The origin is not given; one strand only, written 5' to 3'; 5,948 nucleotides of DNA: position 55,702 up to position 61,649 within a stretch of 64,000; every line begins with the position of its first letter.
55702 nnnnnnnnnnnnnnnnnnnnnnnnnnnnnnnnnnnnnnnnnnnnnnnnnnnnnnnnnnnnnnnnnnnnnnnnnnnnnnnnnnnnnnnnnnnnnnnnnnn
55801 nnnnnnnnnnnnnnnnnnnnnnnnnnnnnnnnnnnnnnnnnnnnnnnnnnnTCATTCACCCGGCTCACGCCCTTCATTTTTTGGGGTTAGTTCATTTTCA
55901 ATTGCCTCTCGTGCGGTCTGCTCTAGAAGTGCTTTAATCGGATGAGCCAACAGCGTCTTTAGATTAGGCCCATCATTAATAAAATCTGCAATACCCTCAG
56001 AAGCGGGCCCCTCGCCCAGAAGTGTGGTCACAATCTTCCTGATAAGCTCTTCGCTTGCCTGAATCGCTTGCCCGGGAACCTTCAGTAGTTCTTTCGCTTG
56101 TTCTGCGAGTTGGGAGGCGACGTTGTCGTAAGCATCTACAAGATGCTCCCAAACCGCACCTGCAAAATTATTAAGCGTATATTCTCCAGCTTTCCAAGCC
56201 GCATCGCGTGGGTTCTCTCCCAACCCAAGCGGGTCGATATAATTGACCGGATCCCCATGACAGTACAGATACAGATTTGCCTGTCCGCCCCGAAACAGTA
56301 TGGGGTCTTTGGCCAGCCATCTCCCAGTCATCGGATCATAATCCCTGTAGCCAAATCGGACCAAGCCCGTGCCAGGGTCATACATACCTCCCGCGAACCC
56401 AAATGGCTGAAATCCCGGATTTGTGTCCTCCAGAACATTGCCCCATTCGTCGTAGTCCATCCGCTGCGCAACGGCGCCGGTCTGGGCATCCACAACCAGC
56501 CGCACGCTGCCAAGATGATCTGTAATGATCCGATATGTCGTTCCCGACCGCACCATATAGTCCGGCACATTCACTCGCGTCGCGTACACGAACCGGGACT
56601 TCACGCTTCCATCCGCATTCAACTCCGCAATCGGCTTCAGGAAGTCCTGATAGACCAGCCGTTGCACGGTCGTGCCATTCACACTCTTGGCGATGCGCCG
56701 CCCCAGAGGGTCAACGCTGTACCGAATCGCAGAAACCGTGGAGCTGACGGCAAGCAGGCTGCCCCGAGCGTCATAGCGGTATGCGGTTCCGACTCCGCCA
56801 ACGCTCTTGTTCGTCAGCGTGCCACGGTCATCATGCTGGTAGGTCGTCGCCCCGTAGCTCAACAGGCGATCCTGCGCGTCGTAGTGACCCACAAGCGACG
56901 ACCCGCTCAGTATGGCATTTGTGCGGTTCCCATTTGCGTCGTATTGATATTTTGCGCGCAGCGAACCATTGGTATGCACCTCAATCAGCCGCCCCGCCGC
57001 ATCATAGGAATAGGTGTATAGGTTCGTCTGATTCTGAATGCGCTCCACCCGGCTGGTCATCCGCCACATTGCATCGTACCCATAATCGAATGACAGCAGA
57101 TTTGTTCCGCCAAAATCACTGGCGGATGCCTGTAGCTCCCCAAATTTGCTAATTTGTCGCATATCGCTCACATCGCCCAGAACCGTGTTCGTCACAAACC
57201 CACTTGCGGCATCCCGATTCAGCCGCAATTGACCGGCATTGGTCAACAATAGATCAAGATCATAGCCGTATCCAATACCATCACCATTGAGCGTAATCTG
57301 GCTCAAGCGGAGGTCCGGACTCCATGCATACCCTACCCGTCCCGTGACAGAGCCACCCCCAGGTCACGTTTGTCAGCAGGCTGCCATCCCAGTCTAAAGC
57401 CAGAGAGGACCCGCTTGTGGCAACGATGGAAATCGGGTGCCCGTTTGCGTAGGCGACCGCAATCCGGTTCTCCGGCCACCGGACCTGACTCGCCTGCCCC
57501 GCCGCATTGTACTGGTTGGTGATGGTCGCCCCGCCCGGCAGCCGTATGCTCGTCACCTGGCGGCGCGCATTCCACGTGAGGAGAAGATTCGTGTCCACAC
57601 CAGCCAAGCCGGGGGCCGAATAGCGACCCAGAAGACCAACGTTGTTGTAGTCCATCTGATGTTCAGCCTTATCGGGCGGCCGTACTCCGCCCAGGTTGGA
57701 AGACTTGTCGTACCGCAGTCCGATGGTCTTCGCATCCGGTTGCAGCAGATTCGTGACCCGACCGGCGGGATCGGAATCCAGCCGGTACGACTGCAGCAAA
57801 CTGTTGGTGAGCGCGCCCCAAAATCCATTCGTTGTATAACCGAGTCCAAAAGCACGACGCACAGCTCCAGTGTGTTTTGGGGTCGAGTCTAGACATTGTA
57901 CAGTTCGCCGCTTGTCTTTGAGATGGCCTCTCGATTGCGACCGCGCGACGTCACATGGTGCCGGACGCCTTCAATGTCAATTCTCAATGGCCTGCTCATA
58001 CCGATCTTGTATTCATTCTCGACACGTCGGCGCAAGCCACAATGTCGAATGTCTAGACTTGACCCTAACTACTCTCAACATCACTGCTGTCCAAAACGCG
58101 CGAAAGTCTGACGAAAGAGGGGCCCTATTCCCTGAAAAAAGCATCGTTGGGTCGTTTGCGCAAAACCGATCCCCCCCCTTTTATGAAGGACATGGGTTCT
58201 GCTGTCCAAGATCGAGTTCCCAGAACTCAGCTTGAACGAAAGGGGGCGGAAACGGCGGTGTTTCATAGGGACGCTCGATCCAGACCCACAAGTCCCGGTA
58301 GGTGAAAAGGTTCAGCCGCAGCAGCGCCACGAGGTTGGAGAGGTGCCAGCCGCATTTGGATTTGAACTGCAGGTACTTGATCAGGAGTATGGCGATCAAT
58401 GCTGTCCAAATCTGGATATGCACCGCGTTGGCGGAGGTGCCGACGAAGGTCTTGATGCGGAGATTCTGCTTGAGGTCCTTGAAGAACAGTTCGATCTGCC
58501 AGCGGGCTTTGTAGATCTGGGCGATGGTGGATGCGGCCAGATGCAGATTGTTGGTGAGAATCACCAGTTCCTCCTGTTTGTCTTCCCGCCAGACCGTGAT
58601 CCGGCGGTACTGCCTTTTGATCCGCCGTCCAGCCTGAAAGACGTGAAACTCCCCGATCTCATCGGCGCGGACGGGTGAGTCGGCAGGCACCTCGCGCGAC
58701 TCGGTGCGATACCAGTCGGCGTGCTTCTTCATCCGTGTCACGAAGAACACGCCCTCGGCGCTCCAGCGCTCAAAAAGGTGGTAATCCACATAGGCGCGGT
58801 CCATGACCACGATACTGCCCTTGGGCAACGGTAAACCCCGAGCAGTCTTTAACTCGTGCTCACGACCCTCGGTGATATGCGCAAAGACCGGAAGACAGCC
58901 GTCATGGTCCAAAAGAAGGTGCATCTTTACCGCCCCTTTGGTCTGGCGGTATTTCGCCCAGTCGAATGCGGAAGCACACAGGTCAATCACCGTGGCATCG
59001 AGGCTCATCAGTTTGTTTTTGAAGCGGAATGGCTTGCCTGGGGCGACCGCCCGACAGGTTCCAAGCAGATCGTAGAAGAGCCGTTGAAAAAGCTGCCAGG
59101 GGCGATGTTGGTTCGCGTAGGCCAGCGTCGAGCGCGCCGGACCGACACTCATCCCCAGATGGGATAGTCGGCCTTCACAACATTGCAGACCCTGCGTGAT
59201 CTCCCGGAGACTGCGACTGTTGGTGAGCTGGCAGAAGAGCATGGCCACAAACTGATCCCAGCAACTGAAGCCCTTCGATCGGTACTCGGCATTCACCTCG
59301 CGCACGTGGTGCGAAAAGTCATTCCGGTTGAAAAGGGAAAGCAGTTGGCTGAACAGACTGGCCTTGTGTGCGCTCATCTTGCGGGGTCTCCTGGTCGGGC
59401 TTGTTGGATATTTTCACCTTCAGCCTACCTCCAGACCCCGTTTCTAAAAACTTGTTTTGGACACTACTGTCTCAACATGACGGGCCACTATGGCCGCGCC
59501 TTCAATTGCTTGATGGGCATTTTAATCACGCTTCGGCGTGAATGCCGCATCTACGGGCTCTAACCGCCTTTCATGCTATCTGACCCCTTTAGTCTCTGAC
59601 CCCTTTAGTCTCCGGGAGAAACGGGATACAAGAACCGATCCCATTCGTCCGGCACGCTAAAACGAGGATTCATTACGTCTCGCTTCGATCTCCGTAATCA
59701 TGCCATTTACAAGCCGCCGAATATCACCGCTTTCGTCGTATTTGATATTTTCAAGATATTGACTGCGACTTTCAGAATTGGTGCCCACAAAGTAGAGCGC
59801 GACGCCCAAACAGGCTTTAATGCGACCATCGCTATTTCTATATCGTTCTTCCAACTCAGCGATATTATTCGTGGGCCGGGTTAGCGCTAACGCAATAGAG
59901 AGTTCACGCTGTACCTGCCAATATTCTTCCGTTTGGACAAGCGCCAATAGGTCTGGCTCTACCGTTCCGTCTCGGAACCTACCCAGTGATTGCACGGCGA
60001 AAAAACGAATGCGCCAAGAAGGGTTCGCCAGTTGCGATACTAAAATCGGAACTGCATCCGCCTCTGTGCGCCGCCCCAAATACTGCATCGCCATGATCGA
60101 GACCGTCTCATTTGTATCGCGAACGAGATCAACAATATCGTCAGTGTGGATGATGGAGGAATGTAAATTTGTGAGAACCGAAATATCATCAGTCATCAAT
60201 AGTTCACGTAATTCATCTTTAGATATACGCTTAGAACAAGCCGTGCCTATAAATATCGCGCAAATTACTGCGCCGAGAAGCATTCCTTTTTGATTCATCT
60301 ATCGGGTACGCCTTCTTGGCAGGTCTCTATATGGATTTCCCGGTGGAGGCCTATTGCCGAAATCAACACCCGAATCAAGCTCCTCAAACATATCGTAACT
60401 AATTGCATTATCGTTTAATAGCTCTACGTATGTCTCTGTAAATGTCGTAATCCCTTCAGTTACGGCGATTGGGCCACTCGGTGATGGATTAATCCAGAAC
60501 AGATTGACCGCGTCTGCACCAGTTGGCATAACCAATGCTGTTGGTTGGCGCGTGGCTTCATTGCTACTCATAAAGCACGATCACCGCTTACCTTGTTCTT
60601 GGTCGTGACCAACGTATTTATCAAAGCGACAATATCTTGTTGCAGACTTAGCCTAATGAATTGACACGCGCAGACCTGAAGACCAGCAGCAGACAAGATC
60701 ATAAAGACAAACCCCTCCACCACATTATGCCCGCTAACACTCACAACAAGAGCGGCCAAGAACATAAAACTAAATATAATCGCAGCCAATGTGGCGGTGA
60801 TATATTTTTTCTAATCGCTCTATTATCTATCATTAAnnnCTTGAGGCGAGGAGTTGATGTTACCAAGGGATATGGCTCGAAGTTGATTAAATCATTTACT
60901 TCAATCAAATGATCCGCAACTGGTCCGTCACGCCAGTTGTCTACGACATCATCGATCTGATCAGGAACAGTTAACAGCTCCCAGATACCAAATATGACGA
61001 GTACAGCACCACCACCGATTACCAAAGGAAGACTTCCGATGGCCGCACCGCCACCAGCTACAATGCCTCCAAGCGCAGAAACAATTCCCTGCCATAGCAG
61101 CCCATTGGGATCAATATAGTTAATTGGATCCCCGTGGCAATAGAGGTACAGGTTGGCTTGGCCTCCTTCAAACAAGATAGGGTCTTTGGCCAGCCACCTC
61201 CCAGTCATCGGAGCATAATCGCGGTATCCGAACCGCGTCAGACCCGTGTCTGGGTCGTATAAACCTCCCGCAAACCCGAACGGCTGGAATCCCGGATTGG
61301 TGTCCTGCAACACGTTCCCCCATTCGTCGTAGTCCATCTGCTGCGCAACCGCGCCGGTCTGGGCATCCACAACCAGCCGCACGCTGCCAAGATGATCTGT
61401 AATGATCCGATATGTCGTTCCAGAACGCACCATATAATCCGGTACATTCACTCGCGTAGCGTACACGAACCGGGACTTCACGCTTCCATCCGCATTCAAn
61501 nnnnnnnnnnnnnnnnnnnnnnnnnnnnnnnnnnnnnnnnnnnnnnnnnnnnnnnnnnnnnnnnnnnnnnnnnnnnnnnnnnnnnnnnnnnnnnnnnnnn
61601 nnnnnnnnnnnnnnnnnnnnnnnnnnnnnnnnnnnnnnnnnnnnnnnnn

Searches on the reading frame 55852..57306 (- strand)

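Call 7: search_protein_families(library=pfam, proteins=[window:55852-57306:-], max_evalue=0.01)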
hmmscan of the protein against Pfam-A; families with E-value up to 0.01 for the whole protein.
window:55852-57306:- (484 aa): 2 families
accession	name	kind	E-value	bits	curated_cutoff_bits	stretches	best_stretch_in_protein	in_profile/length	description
PF25023.1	TEN_YD-shell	-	4.4e-27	95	50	1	76-351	603-888/909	Teneurin YD-shell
PF05593.20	RHS_repeat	-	4.2e-09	37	22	2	101-130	1-30/38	RHS Repeat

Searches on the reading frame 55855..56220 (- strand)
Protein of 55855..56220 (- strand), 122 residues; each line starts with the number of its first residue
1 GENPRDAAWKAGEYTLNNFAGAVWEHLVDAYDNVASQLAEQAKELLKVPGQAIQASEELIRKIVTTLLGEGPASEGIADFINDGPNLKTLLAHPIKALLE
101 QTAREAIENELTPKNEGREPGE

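Call 87: search_protein_families(library=pfam, proteins=[window:55855-56220:-], max_evalue=1)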
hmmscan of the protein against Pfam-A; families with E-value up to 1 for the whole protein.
seq(122 aa): 4 families
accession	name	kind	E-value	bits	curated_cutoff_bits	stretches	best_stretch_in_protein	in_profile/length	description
PF17946.7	RecC_C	-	0.052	13.8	22.6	0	5-44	69-108/202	RecC C-terminal domain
PF03564.21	DUF1759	-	0.11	13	25.4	1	18-66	55-101/148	Protein of unknown function (DUF1759)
PF05402.18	PqqD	-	0.14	12.9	23.4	1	12-49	10-46/67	Coenzyme PQQ synthesis protein D (PqqD)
PF06567.16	Neural_ProG_Cyt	-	0.2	12.3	29.4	1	37-119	66-103/120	Neural chondroitin sulphate proteoglycan cytoplasmic domain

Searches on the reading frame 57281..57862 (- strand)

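Call 7: search_protein_families(library=pfam, proteins=[window:57281-57862:-], max_evalue=0.01)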
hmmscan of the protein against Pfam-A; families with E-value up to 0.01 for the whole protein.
window:57281-57862:- (193 aa): 1 family
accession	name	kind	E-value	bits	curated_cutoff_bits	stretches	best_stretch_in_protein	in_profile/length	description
PF05593.20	RHS_repeat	-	7.6e-06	26.6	22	0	102-123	6-27/38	RHS Repeat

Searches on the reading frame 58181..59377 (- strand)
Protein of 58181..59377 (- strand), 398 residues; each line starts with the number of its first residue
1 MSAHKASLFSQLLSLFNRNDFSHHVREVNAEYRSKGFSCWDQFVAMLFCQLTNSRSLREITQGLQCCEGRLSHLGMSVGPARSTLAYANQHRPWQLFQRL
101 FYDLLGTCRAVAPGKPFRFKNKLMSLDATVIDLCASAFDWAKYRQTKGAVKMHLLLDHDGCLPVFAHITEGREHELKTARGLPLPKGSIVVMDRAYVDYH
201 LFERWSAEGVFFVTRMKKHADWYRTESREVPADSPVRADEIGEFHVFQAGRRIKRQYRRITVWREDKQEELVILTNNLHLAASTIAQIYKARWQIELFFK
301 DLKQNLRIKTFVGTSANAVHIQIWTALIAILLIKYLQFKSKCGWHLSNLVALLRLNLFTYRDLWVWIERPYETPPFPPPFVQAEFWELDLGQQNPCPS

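Call 7: search_protein_families(library=pfam, proteins=[window:58181-59377:-], max_evalue=0.01)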
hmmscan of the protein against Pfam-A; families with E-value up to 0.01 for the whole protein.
window:58181-59377:- (398 aa): 4 families
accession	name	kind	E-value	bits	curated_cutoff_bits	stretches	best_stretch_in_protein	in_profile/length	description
PF01609.27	DDE_Tnp_1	-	8.3e-30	104.5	23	1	123-332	6-200/200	Transposase DDE domain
PF14294.11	DUF4372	-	2.1e-25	89.1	25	1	5-76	2-73/74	Domain of unknown function (DUF4372)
PF13701.12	DDE_Tnp_1_4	-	5.3e-05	22.1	34.7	1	192-339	222-376/435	Transposase DDE domain group 1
PF13612.12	DDE_Tnp_1_3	-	0.0063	17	27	0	150-219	46-114/155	Transposase DDE domain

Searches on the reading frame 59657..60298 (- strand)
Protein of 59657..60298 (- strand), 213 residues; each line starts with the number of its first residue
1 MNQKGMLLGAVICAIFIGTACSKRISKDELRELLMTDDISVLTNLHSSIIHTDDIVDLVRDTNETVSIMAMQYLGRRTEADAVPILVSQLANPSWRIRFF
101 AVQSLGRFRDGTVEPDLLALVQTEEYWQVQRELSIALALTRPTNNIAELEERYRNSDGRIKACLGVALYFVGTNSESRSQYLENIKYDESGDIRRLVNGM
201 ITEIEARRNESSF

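Call 7: search_protein_families(library=pfam, proteins=[window:59657-60298:-], max_evalue=0.01)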
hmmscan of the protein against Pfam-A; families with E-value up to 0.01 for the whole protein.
window:59657-60298:- (213 aa): 2 families
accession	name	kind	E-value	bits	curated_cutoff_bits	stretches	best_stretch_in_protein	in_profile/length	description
PF13646.12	HEAT_2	-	4.1e-14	53.1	27.7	1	55-138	4-88/88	HEAT repeats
PF02985.28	HEAT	-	0.00033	21.1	23.5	1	83-108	2-27/31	HEAT repeat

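Call 60: search_protein_families(library=ncbifam, proteins=[window:59660-60298:-], max_evalue=0.01)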
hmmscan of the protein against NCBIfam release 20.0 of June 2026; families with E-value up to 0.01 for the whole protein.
window:59660-60298:- (213 aa): 2 families
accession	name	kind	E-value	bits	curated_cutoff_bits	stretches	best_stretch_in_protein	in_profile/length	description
NF045915.1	PhycobilmeDegNblB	equivalog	4.5e-06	26.4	300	1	60-124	140-204/214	phycobilisome degradation protein NblB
NF058502.1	phyc_lyase_CpcE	equivalog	0.0057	16.2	330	1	70-148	62-138/260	C-phycocyanin alpha-cysteine-84 phycocyanobilin lyase subunit CpcE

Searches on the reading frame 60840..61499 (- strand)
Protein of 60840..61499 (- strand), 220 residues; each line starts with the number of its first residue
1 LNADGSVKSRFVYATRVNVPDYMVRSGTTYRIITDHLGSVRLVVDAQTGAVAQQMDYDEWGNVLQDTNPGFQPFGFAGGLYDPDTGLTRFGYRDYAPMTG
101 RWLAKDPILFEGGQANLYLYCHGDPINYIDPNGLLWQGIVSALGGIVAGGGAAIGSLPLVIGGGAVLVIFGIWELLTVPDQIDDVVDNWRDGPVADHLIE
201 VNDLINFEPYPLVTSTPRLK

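Call 60: search_protein_families(library=ncbifam, proteins=[window:60840-61499:-], max_evalue=0.01)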
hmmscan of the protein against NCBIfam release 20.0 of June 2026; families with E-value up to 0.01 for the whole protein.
window:60840-61499:- (220 aa): 2 families
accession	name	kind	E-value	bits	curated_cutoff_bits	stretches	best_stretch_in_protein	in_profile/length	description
TIGR03696.1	Rhs_assc_core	domain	9.2e-23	80.6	32.5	1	57-134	1-76/76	RHS repeat-associated core domain-containing protein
NF041261.1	RHS_core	equivalog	8e-13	47.1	2000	1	34-134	1162-1261/1261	RHS element core protein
